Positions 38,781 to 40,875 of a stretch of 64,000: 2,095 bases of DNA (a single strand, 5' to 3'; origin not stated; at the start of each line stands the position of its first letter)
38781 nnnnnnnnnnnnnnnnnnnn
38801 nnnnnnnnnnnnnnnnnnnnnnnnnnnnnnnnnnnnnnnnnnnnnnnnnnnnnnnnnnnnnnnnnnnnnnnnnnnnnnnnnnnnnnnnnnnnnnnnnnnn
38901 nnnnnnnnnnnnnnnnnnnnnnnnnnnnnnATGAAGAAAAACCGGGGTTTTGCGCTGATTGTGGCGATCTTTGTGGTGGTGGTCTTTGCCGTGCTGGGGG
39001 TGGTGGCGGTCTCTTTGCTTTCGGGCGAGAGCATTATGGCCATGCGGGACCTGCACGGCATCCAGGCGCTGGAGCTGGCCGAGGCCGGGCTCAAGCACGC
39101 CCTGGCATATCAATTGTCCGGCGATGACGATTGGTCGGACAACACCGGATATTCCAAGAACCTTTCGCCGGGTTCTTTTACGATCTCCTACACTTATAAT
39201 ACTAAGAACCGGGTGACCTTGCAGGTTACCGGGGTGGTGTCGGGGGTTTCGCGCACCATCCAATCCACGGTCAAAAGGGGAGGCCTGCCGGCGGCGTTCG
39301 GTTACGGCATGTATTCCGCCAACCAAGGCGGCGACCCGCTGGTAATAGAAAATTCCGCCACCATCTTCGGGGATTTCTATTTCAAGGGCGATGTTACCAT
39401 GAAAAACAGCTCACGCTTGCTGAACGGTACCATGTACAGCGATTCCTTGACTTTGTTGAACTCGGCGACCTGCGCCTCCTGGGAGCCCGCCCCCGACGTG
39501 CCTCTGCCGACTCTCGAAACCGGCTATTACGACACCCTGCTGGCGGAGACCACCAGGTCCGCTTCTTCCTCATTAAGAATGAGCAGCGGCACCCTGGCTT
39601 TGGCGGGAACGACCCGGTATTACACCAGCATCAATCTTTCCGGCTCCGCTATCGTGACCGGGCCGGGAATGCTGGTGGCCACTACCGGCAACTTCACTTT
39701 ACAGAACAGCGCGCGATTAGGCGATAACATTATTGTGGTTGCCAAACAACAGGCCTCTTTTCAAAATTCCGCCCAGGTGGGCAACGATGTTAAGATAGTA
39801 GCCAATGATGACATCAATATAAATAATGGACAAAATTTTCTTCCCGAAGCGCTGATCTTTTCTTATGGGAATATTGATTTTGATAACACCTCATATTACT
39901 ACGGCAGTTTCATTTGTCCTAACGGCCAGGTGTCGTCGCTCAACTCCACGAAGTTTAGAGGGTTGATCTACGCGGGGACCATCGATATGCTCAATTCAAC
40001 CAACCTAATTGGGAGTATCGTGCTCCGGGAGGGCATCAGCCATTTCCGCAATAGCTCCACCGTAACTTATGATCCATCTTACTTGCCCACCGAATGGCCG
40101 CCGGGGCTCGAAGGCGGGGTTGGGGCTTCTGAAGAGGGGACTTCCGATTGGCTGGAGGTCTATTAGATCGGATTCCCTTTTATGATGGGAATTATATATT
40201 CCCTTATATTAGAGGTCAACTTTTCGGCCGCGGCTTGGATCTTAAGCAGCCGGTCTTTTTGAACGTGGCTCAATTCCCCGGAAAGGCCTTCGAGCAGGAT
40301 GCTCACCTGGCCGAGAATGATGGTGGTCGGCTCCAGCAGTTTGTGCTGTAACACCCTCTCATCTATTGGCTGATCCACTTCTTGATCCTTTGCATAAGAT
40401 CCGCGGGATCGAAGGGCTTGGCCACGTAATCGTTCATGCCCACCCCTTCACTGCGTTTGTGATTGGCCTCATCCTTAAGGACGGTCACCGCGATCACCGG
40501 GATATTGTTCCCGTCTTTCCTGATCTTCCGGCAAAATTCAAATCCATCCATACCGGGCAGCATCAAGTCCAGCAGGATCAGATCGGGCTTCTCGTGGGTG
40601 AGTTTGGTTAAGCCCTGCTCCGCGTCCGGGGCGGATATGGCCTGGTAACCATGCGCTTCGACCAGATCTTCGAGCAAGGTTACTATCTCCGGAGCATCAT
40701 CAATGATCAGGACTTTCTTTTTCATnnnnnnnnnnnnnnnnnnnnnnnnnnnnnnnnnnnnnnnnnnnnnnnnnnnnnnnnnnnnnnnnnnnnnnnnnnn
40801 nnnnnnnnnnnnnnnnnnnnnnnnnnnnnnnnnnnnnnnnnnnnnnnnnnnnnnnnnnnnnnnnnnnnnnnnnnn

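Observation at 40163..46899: Translationally coupled five-gene operon: CTD cargo, FadL-like-TPR barrel, TPR/Zn-ribbon/AAA ATPase, CheY-like regulator, HisKA-like remnant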

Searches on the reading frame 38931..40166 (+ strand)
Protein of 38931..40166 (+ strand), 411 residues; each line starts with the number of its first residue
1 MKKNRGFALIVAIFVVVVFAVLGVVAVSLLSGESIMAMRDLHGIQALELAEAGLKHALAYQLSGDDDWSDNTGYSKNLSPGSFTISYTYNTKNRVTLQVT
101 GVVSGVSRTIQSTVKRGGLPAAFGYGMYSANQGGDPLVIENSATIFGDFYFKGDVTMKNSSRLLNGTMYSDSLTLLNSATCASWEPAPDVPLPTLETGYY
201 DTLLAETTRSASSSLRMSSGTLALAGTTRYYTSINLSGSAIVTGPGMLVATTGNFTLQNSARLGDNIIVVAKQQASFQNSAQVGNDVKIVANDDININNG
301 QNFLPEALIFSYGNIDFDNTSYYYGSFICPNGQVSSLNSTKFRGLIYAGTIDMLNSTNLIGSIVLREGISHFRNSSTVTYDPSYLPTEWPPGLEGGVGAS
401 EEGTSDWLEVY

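Call 11: search_protein_families(library=pfam, proteins=[window:38931-40166:+], max_evalue=0.001)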
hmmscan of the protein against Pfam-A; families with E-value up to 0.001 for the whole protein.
window:38931-40166:+ (411 aa): 1 family
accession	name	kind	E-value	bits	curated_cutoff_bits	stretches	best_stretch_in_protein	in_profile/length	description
PF14341.11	PilX_N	-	0.00015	22.1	25.5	1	5-55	1-51/51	PilX N-terminal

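Call 80: search_protein_families(library=ncbifam, proteins=[window:38931-40166:+], max_evalue=0.01)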
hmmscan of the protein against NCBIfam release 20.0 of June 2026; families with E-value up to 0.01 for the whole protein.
window:38931-40166:+ (411 aa): 0 families

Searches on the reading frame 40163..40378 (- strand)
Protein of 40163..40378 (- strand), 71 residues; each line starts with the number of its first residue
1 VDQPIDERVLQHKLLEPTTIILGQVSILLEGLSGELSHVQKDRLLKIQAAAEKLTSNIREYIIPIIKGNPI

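Call 3: search_protein_families(library=pfam, proteins=[window:40163-40378:-], max_evalue=0.01)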
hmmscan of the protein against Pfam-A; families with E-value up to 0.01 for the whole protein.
window:40163-40378:- (71 aa): 0 families

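Call 4: search_protein_families(library=ncbifam, proteins=[window:40163-40378:-], max_evalue=0.01)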
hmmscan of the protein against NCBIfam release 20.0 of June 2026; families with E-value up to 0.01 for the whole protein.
window:40163-40378:- (71 aa): 0 families

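Call 24: search_solved_structures(query=window:40163-40378:-, max_evalue=10, show_alignments=3)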
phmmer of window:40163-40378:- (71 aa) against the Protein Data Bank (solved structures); distinct sequences matched with E-value up to 10: 6.
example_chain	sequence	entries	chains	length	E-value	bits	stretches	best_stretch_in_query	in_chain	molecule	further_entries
7n0e_A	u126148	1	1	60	0.33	14.9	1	10-61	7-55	Histidine kinase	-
8apn_AL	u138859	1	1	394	0.47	14.5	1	15-50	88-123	mL116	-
8apn_AM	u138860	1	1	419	0.49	14.4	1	15-50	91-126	mL116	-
8a22_AL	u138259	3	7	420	0.5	14.4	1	15-50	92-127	mL116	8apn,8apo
5tgt_A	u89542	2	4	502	1.4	13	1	4-64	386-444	Glutamate--tRNA ligase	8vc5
8i6o_E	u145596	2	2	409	4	11.5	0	6-42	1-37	Membrane-bound metallopeptidase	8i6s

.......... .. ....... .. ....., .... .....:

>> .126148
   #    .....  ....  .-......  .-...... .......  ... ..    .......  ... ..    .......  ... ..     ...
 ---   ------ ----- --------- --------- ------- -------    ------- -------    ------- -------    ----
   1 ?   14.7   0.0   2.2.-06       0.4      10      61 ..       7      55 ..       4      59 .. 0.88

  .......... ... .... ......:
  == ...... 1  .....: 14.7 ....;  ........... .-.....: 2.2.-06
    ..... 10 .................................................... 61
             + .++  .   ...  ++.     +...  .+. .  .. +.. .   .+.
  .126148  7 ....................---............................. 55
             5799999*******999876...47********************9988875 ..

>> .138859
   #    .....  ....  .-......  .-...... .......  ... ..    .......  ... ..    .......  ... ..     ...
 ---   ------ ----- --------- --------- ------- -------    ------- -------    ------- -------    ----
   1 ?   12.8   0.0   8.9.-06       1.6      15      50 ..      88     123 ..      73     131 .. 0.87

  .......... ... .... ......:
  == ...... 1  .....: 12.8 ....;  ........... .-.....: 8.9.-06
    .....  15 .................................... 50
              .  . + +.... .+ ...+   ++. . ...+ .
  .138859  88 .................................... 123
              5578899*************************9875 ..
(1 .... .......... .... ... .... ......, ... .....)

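Call 31: search_protein_families(library=pfam, proteins=[window:40163-40378:-, window:40163-40354:-], max_evalue=10)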
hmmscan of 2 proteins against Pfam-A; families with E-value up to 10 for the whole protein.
window:40163-40378:- (71 aa): 1 family
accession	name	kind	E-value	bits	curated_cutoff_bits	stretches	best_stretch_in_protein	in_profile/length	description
PF00512.31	HisKA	-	0.051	14.1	26.9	1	10-58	9-54/66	His Kinase A (phospho-acceptor) domain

window:40163-40354:- (63 aa): 1 family
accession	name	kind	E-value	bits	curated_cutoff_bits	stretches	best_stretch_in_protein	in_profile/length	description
PF00512.31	HisKA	-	0.043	14.3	26.9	1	2-50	9-54/66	His Kinase A (phospho-acceptor) domain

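Call 62: search_solved_structures(query=A5, max_evalue=1, show_alignments=2)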
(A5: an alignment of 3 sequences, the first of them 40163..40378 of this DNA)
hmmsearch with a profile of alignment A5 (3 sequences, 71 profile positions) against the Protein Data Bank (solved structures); distinct sequences matched with E-value up to 1: 4.
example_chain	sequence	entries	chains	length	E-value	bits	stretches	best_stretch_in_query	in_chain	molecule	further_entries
7n0e_A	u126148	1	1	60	0.0027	20.9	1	9-60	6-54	Histidine kinase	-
7z8n_A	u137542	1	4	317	0.039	17.2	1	9-60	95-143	Histidine kinase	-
6inr_A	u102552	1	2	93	0.12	15.6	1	30-62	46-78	Putative effector, AYWB SAP54-like protein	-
8ga7_A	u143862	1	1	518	0.14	15.4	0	25-56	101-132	THR5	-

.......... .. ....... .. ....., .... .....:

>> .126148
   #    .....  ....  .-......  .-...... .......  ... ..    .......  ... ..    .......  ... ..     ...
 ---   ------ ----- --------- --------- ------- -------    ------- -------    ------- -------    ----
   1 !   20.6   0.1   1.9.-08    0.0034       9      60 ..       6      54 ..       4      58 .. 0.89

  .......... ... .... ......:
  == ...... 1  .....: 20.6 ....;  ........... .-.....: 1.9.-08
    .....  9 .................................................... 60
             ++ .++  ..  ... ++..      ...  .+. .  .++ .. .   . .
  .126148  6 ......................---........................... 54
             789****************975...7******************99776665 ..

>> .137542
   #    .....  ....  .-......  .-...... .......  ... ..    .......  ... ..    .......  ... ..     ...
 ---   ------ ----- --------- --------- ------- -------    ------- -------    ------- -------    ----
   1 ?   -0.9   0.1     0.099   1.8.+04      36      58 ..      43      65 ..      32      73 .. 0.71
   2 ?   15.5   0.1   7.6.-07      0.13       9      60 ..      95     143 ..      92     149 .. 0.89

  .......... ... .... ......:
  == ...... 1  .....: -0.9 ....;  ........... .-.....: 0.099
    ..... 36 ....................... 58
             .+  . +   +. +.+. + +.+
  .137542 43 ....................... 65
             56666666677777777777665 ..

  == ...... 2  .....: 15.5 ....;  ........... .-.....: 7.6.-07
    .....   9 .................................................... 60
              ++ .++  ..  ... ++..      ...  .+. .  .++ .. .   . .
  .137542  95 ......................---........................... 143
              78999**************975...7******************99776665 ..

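Call 75: find_homologous_proteins(query=A5, max_evalue=0.01)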
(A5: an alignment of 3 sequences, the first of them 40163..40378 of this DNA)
Query A5 (3 sequences) (71 aa, profile of the alignment): 6 proteins with E <= 0.01 among 30 candidates.
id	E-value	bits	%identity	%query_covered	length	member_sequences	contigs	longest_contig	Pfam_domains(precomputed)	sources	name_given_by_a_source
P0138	1.8e-38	148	100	100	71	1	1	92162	-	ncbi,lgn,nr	ncbi:hypothetical protein HZC35_06525 [Candidatus Saganbacteria bacterium]|nr:hypothetical protein [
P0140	7.3e-38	146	84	96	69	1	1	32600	-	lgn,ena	-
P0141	1.3e-37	145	91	97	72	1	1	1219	-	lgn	-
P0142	4.1e-36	141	88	96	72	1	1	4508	-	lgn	-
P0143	2.1e-27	113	53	75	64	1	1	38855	PF00512.32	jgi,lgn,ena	-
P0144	3.3e-22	96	58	75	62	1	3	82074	PF00512.32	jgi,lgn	jgi:K+-sensing histidine kinase KdpD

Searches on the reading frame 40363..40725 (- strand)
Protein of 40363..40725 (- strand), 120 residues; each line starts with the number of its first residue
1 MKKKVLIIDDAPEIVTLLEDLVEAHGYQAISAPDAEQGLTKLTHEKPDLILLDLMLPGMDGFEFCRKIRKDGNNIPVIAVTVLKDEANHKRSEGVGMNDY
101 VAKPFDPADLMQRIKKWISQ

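Call 3: search_protein_families(library=pfam, proteins=[window:40363-40725:-], max_evalue=0.01)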
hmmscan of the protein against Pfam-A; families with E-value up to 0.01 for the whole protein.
window:40363-40725:- (120 aa): 1 family
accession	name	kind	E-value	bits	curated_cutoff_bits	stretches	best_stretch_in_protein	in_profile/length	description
PF00072.30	Response_reg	-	4.9e-31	107.6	30.2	1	5-115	1-111/111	Response regulator receiver domain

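Call 4: search_protein_families(library=ncbifam, proteins=[window:40363-40725:-], max_evalue=0.01)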
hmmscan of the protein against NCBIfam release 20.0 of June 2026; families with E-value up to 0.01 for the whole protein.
window:40363-40725:- (120 aa): 104 families (the best 25 are shown)
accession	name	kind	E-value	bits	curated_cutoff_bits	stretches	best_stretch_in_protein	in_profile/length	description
NF007005.1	PRK09468.1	equivalog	2.7e-28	99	331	1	2-116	3-117/237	osmolarity response regulator transcription factor OmpR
TIGR02154.1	PhoB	equivalog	3e-27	95.4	296.2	1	1-116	1-118/226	phosphate regulon transcriptional regulator PhoB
NF007135.0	PRK09581.1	equivalog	8.2e-27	94.1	474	1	1-116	1-118/457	PleD family two-component system response regulator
NF045944.1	ResRegRpaBCyano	equivalog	2.5e-26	92.5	330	1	6-116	1-110/229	response regulator transcription factor RpaB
NF040689.1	MtrAB_MtrA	equivalog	4.4e-26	91.6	300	1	5-116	1-111/219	MtrAB system response regulator MtrA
NF040534.1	resp_reg_YycF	equivalog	1.3e-25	90.1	340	1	3-116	1-113/231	response regulator YycF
NF007982.1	PRK10710.1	equivalog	3.6e-25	88.9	380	1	2-116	7-120/235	envelope stress response regulator BaeR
NF045717.1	DVU0259_DivK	exception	3.1e-24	85.4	160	1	1-118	1-116/117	DVU0259 family response regulator domain-containing protein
NF033117.2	vanR_ACDEGLN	exception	4.5e-23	82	350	1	5-116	1-111/226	VanR-ABDEGLN family response regulator transcription factor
NF041733.1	resp_reg_CseB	equivalog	9.4e-22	77.5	350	1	4-116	2-113/228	two-component system response regulator CseB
NF008296.0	PRK11083.1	equivalog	1.1e-21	77.3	273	1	2-116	3-116/228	two-component system response regulator CreB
NF007546.0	PRK10161.1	equivalog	1.1e-20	74.1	471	1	1-116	1-118/229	phosphate response regulator transcription factor PhoB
NF033120.0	vanR_FM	exception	1.2e-20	74.1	460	1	4-115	5-115/231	vancomycin resistance response regulator transcription factor, VanR-F/VanR-M family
NF053854.1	RespRegPhoBBctds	equivalog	4.9e-20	71.8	270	1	5-116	1-113/225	two-component system response regulator PhoB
NF007977.0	PRK10701.1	equivalog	6.6e-20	71.6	330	1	3-117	2-115/241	two-component system response regulator RstA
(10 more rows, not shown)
